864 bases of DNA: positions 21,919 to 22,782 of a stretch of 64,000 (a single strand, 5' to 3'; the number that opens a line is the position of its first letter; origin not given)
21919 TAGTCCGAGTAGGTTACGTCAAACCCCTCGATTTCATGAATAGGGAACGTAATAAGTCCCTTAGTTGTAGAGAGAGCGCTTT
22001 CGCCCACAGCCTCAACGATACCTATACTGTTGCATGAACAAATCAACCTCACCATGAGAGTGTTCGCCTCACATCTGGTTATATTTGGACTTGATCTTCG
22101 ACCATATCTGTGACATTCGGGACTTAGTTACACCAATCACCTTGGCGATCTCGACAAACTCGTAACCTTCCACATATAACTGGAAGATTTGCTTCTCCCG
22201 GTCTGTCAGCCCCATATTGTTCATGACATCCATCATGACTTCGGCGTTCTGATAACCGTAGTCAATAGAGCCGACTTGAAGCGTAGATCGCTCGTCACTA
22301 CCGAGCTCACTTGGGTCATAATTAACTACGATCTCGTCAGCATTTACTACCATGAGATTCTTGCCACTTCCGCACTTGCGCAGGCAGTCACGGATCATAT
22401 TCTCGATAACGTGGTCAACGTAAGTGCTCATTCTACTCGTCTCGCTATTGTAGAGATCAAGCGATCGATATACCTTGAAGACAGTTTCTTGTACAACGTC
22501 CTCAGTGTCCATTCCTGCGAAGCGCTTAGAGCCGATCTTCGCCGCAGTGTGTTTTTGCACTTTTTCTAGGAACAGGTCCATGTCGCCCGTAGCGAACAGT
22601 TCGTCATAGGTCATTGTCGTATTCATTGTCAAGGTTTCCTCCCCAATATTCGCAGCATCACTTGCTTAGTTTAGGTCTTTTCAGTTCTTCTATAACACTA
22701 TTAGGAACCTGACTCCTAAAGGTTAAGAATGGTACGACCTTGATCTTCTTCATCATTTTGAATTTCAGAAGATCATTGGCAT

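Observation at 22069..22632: Small ECF-like sigma factor in the putative host-transcribed early operon (primase-sigma-orf): candidate middle-gene sigma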

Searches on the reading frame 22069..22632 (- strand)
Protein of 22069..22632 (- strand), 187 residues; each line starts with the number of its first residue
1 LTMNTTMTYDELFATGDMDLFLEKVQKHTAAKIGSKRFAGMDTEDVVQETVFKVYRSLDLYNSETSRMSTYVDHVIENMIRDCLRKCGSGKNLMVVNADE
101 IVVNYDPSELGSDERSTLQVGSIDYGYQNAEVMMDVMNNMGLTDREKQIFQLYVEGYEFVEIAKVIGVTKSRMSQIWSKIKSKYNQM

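Call 3: search_protein_families(library=pfam, proteins=[window:22069-22632:-], max_evalue=1)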
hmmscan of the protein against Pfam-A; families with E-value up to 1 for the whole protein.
window:22069-22632:- (187 aa): 10 families
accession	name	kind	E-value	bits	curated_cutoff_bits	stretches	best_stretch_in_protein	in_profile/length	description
PF04542.20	Sigma70_r2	-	5.3e-07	29.8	24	1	40-86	20-67/71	Sigma-70 region 2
PF04545.22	Sigma70_r4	-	3.1e-06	27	24.1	1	141-178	4-42/50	Sigma-70, region 4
PF08281.18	Sigma70_r4_2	-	0.00061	19.8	25.7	1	142-171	11-41/54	Sigma-70, region 4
PF11242.13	DUF2774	-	0.0012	19.4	29.2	1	148-182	5-39/63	Protein of unknown function (DUF2774)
PF16509.11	KORA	-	0.0015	19.2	26.7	1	137-185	10-59/84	TrfB plasmid transcriptional repressor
PF00196.25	GerE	-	0.0029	17.6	23.5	1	141-170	2-31/57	Bacterial regulatory proteins, luxR family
PF04297.20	UPF0122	-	0.03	15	22.7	1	142-181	18-58/101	Putative helix-turn-helix protein, YlxM / p13 like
PF19610.4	DUF6115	-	0.059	14.2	27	1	140-168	96-122/134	Family of unknown function (DUF6115)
PF23030.1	SCAF11-like_C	-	0.082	13.8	27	1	35-81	40-85/95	SCAF11-like, C-terminal domain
PF02796.21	HTH_7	-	0.096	13.3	23.8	1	147-171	12-36/45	Helix-turn-helix domain of resolvase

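Call 4: search_protein_families(library=phrogs, proteins=[window:22069-22632:-], max_evalue=0.01)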
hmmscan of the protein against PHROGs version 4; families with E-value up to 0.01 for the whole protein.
window:22069-22632:- (187 aa): 10 families
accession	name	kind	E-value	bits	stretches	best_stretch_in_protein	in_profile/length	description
phrog_1740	-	transcription regulation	1.2e-15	58.1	1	16-185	56-213/567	RNA polymerase sigma factor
phrog_351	-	transcription regulation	5.1e-11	42.9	1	35-186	521-724/928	RNA polymerase sigma factor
phrog_5767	-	transcription regulation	0.00011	22.8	1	135-183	283-331/393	sigma factor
phrog_1566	-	unknown function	0.00017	22.5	1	148-183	6-42/75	-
phrog_9005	-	unknown function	0.00052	21.2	1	140-181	64-105/113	-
phrog_3512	-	transcription regulation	0.00083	20.5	1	137-180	61-105/130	sigma factor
phrog_13787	-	unknown function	0.0034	18.6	1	141-183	121-163/172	-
phrog_11138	-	unknown function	0.0038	18.5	1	131-186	83-137/142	-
phrog_1190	-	transcription regulation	0.0071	17.1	0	140-186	110-157/167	RNA polymerase sigma factor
phrog_17569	-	transcription regulation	0.0089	16.4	0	19-79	164-224/341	RNA polymerase sigma factor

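Call 5: search_protein_families(library=ncbifam, proteins=[window:22069-22632:-], max_evalue=1)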
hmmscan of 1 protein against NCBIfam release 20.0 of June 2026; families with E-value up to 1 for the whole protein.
window:22069-22632:- (187 aa): 76 families (the best 25 are shown)
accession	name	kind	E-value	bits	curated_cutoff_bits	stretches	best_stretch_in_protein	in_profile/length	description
TIGR02937.1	sigma70-ECF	superfamily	1.9e-18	66.7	42.9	1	30-183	18-160/165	sigma-70 family RNA polymerase sigma factor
TIGR02479.1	FliA_WhiG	subfamily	4.7e-12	46.1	189.6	2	141-184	175-219/224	FliA/WhiG family RNA polymerase sigma factor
NF008890.0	PRK11924.1-3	equivalog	2.3e-08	33.7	284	1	19-185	46-202/205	RNA polymerase sigma factor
NF009183.0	PRK12531.1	equivalog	3.3e-08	33.5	353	1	22-111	37-121/194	RNA polymerase sigma factor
NF041236.1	CAS_III-E_sigma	exception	3.5e-08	33.6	100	1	17-162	26-171/206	type III-E CRISPR-associated RpoE-like sigma factor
NF004572.0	PRK05911.1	equivalog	5e-08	32.6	378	2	140-181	204-246/257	RNA polymerase sigma factor sigma-28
NF004935.0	PRK06288.1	equivalog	5.5e-08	32.8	343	1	141-181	214-255/270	RNA polymerase sigma factor WhiG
NF005413.0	PRK06986.1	subfamily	6.5e-08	32.7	201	1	133-183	182-231/241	RNA polymerase sigma factor FliA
TIGR02989.1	Sig-70_gvs1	subfamily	1.7e-07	31.3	124.55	1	42-182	27-152/158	RNA polymerase sigma-70 factor, Rhodopirellula/Verrucomicrobium family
NF006930.0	PRK09415.1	subfamily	3.5e-07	30.2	198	1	43-173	43-160/179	RNA polymerase factor sigma C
NF009178.0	PRK12526.1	equivalog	4.6e-07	29.6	301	1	23-94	54-121/211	RNA polymerase sigma factor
NF058625.1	sigma_PG0214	equivalog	7.1e-07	29.1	130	1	42-176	30-149/170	GFO_1088 family ECF-type sigma factor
TIGR02952.1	Sig70_famx2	equivalog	2.3e-06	27.6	206.45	1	20-177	19-159/170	ECF subfamily RNA polymerase sigma factor, BldN family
NF007216.0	PRK09638.1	equivalog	7.6e-06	25.8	194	1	43-181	45-171/180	RNA polymerase sigma factor SigY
NF006148.0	PRK08295.1-5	equivalog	5.2e-05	22.7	208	1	18-64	35-81/218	RNA polymerase sporulation sigma factor SigH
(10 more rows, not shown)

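Call 7: search_dna_similar(query=window:22069-22632:-, collection=phages, mode=protein, max_rows=40)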
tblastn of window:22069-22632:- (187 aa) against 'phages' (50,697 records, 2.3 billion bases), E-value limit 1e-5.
No match.

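Call 13: search_dna_similar(query=window:22069-22632:-, collection=phages, mode=protein, max_rows=40, max_evalue=10)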
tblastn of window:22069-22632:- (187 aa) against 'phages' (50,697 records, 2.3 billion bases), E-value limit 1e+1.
Records with a match: 181; places in all: 182; records where one place covers at least 80% of the query: 4.
Best place of each record, by identity: <60% 181.
By first word of the organism name: Escherichia 132; Shigella 13; Bacteriophage 9; Acinetobacter 8; phage 6; Brevibacillus 3; Enterobacteria 3; Fusobacterium 1; Enterococcus 1; Pseudomonas 1; and 4 more.
By host as written in the record: Escherichia coli 43; - 32; Escherichia coli LF82 13; Escherichia coli O157:H7 13; Escherichia coli str. K-12 substr. MG1655 5; Escherichia coli K-12 MG1655 4; Shigella sonnei 4; Brevibacillus laterosporus 3; and 49 more.
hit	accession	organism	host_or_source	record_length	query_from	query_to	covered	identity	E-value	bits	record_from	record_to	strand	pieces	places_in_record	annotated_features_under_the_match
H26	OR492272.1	Fusobacterium phage phiRTG5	Fusobacterium necrophorum subsp. ...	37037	1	187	100%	24.2%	1e+0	36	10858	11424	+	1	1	RNA polymerase sigma factor | hypothetical protein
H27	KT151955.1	Brevibacillus phage Jenst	Brevibacillus laterosporus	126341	42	181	75%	28.8%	1e-1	39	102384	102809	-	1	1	putative DNA-directed RNA polymerase subunit sigma-24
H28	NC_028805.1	Brevibacillus phage Jenst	Brevibacillus laterosporus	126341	42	181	75%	28.8%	1e-1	39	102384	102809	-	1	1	putative DNA-directed RNA polymerase subunit sigma-24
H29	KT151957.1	Brevibacillus phage SecTim467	Brevibacillus laterosporus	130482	42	181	75%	28.8%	1e-1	39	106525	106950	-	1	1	putative DNA-directed RNA polymerase subunit sigma-24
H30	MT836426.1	Bacteriophage sp.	human fecal samples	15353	13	183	91%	23.4%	3e-3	44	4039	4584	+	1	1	record has no annotation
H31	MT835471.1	Bacteriophage sp.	human fecal samples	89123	35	180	78%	27.3%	2e+0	35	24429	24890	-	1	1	record has no annotation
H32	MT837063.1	Bacteriophage sp.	human fecal samples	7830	19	183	88%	22.9%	4e-2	40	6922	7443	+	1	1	record has no annotation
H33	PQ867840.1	phage KZY1-k141_1027853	Crassostrea hongkongensis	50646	28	181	82%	24.4%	4e+0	34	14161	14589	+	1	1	RNA polymerase sigma factor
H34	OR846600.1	Enterococcus phage Efs 1-1-1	Enterococcus faecalis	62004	42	183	76%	25.0%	1e-1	39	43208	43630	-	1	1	record has no annotation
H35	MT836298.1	Bacteriophage sp.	human fecal samples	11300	35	175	75%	25.2%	5e+0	34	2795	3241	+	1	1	record has no annotation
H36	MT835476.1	Bacteriophage sp.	human fecal samples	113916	42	181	75%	24.1%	1e-1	39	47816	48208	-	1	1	record has no annotation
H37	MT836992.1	Bacteriophage sp.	human fecal samples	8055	38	186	80%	22.6%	2e-5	50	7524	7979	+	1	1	record has no annotation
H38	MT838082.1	Bacteriophage sp.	human fecal samples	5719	45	187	76%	21.7%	6e+0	33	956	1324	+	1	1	record has no annotation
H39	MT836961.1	Bacteriophage sp.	human fecal samples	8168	42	176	72%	22.8%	5e-1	37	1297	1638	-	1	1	record has no annotation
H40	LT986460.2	Pseudomonas phage GP100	-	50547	43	114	39%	29.3%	7e+0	33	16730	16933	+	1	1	Phage protein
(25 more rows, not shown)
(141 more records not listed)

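Call 14: find_homologous_proteins(query=window:22069-22632:-, max_evalue=0.001)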
Query window:22069-22632:- (187 aa): 11 proteins with E <= 0.001 among 25 candidates.
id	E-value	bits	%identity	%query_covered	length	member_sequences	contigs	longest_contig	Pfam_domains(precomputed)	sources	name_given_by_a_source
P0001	2.8e-113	394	100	97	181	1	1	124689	PF04545.23,PF04542.21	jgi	jgi:RNA polymerase sporulation-specific sigma factor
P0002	2.5e-75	270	88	79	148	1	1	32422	PF04545.23,PF04542.21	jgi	jgi:RNA polymerase sporulation-specific sigma factor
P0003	3.6e-67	244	60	96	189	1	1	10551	PF04542.21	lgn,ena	-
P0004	6.2e-59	217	58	97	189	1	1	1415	PF04542.21,PF08281.19,PF11242.15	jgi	jgi:RNA polymerase sporulation-specific sigma factor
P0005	2.6e-58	215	55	99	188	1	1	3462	PF04542.21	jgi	jgi:RNA polymerase sporulation-specific sigma factor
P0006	5.2e-58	214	59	97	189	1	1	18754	PF04545.23,PF04542.21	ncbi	-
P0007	2.0e-55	205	52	98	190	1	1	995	PF04542.21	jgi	jgi:RNA polymerase sporulation-specific sigma factor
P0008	3.9e-55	204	52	98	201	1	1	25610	PF04545.23,PF04542.21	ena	-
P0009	1.3e-50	190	52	96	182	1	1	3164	PF04545.23,PF04542.21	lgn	-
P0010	1.3e-49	187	48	98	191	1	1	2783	PF07638.18,PF04545.23,PF04542.21,PF08281.19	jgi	jgi:RNA polymerase sporulation-specific sigma factor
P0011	3.4e-41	159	43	97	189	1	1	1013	PF00196.26,PF04545.23,PF04542.21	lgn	-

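Call 15: find_encoding_contigs(protein=P0001, flank=10000, max_places=3)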
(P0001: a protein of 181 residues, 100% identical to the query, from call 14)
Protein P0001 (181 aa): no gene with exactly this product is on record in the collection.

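Call 16: find_encoding_contigs(protein=P0008, flank=10000, max_places=3)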
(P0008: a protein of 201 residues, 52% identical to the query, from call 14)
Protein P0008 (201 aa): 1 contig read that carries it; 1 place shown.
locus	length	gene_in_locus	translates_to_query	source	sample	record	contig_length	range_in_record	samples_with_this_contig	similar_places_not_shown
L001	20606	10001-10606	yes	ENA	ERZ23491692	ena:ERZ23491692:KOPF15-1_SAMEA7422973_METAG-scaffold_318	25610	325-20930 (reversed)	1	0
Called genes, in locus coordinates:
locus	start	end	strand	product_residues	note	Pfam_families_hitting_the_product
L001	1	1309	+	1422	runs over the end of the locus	PF13385:Laminin_G_3, PF24517:CBM96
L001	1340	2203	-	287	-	PF02899:Phage_int_SAM_1, PF13102:Phage_int_SAM_5 (faint), PF13495:Phage_int_SAM_4, PF00589:Phage_integrase, PF22823:MrpR_C_cat (weak)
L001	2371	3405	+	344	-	-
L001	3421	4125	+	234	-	PF01695:IstB_IS21 (weak)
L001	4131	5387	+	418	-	PF03796:DnaB_C, PF06745:ATPase, PF13481:AAA_25 (weak)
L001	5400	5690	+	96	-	-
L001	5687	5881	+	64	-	-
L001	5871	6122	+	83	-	-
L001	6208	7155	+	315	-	PF02511:Thy1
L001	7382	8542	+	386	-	PF22871:AimR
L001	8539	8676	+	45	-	-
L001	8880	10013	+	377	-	PF01807:Zn_ribbon_DnaG (weak), PF13155:Toprim_2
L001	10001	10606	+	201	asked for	PF04542:Sigma70_r2 (weak), PF04545:Sigma70_r4 (weak)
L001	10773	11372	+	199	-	-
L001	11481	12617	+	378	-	PF01381:HTH_3 (faint), PF04542:Sigma70_r2, PF13384:HTH_23 (faint)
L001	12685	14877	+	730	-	PF01612:DNA_pol_A_exo1, PF00476:DNA_pol_A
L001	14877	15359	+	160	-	-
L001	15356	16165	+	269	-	PF01930:Cas_Cas4 (faint)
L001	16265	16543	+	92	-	-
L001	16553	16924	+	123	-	PF24608:PDDEXK_15 (weak)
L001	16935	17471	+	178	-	-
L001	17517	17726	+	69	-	-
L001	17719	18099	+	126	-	-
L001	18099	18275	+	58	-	-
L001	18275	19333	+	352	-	PF00154:RecA_N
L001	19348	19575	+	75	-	-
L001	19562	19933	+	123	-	-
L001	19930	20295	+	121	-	-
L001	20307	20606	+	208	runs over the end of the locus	?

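Call 17: find_encoding_contigs(protein=P0006, flank=10000, max_places=3)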
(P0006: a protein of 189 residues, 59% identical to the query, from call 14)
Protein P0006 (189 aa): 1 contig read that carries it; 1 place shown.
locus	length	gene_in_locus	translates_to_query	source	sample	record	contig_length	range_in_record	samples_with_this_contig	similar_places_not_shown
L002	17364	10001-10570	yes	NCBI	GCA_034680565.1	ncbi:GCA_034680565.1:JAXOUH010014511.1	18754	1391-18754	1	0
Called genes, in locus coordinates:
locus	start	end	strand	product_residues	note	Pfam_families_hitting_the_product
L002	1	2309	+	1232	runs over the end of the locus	?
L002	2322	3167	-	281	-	PF02899:Phage_int_SAM_1, PF13102:Phage_int_SAM_5 (faint), PF13495:Phage_int_SAM_4, PF00589:Phage_integrase, PF22823:MrpR_C_cat (weak)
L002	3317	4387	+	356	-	PF13730:HTH_36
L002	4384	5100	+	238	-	PF01695:IstB_IS21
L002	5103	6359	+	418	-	PF03796:DnaB_C, PF06745:ATPase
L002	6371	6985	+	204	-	PF00929:RNase_T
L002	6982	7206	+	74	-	-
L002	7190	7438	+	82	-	-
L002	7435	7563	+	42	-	-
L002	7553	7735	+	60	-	-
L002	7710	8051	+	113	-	-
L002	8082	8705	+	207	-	-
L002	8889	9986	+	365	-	PF01807:Zn_ribbon_DnaG, PF13155:Toprim_2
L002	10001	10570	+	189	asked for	PF04542:Sigma70_r2, PF04545:Sigma70_r4 (faint)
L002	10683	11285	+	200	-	-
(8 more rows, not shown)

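Call 23: find_encoding_contigs(protein=P0002, flank=10000, max_places=2)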
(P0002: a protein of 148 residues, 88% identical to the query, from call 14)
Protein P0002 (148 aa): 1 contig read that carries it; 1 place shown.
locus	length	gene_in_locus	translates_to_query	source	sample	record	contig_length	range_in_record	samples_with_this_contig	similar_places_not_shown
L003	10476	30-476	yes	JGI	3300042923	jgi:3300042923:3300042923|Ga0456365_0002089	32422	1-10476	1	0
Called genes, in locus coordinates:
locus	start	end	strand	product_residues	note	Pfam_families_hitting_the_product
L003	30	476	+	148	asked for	PF04542:Sigma70_r2 (weak), PF04545:Sigma70_r4 (weak)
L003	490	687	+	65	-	-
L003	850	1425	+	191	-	-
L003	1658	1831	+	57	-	-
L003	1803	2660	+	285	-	PF01145:Band_7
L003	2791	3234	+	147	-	-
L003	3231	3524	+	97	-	-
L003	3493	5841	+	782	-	PF01612:DNA_pol_A_exo1, PF00476:DNA_pol_A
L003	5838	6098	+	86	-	-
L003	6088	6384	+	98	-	-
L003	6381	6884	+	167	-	PF00075:RNase_H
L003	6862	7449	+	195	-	-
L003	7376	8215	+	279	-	-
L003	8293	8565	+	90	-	-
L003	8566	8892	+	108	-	-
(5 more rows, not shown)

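Call 24: find_encoding_contigs(protein=P0003, flank=10000, max_places=2)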
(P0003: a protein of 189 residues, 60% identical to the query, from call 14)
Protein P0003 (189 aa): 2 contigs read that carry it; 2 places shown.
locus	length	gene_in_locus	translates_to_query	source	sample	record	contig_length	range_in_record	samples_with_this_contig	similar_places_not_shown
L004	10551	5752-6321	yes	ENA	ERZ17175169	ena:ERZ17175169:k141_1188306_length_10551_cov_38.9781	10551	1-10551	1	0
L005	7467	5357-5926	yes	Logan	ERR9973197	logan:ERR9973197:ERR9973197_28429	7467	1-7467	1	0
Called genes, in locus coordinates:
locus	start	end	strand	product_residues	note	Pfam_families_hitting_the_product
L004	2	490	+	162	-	?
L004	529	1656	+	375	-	PF13730:HTH_36 (weak)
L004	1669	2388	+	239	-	-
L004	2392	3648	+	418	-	PF13481:AAA_25 (weak), PF03796:DnaB_C, PF06745:ATPase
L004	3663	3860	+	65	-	-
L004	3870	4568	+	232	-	PF02511:Thy1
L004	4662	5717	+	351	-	PF01807:Zn_ribbon_DnaG, PF01751:Toprim (faint), PF13155:Toprim_2, PF13662:Toprim_4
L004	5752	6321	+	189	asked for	PF04542:Sigma70_r2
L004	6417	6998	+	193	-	-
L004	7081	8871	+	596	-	PF00145:DNA_methylase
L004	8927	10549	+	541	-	?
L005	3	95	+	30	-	?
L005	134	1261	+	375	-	PF13730:HTH_36 (weak)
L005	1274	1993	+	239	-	-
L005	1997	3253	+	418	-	PF13481:AAA_25 (weak), PF03796:DnaB_C, PF06745:ATPase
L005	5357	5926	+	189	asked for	PF04542:Sigma70_r2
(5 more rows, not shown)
